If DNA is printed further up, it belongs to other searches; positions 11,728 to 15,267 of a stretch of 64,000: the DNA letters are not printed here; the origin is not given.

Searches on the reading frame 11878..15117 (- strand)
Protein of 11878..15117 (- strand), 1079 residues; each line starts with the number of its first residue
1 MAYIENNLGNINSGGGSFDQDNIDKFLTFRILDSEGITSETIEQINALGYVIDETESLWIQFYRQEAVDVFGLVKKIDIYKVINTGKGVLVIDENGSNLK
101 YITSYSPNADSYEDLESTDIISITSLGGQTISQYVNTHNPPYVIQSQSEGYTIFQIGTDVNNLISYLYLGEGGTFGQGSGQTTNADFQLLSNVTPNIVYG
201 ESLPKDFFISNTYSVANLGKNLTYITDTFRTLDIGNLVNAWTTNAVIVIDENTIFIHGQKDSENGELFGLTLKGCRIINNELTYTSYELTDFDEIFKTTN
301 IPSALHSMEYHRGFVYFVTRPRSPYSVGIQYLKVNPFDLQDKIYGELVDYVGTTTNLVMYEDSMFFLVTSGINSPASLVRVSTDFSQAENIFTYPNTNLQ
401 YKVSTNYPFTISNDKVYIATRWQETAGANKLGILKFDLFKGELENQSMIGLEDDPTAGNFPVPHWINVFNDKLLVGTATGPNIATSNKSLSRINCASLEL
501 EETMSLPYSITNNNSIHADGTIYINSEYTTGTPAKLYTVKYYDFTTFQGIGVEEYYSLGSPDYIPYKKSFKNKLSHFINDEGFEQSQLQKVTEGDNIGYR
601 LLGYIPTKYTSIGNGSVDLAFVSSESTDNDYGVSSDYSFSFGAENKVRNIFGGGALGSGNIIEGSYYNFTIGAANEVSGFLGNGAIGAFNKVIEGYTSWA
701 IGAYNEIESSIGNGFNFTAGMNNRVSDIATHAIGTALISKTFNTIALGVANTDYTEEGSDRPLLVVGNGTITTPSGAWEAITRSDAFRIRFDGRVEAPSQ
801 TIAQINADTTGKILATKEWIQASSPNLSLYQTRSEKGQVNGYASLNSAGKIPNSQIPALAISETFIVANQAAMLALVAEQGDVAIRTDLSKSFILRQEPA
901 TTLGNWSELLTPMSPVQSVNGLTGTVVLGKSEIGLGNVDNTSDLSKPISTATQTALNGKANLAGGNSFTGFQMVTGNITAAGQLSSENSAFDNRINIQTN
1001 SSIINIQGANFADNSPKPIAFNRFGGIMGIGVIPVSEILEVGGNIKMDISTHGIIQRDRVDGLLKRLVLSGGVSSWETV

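Call 14: search_protein_families(library=phrogs, max_evalue=0.001, proteins=[window:11878-15117:-])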
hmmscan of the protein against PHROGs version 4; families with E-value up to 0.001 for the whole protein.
window:11878-15117:- (1079 aa): 18 families
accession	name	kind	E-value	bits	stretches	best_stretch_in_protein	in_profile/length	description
phrog_5207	-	unknown function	5.6e-41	141.7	1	696-967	244-508/689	-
phrog_23595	-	tail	2.9e-30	106.6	1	832-961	248-377/440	minor tail protein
phrog_8780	-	tail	4.5e-30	105.5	1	843-972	336-476/755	minor tail protein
phrog_13892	-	tail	9.5e-23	82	1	804-964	431-599/676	minor tail protein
phrog_2824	-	head and packaging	1.5e-22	80.4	1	825-1013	767-954/1151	virion structural protein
phrog_26941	-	tail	8.8e-20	71.9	1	835-955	279-399/603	tail protein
phrog_35419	-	tail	1.7e-15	58.2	1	916-963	60-107/414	tail fiber protein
phrog_30593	-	unknown function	1.3e-14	55.2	1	914-990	90-166/322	-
phrog_2952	-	tail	2.9e-12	47.3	1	912-967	172-227/488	minor tail protein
phrog_38707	-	unknown function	4.7e-10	39.7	1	920-972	396-448/675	-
phrog_38418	-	unknown function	5.3e-10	39.8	1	902-976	143-217/472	-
phrog_33513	-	unknown function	5.4e-08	32.2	1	925-981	547-604/1042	-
phrog_24919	-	tail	5.8e-07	29.7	1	927-964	113-150/402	tail fiber protein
phrog_8078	-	head and packaging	4.2e-06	25.9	1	923-961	454-492/1392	virion structural protein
phrog_24819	-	unknown function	7.5e-06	25.3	1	911-955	49-94/823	-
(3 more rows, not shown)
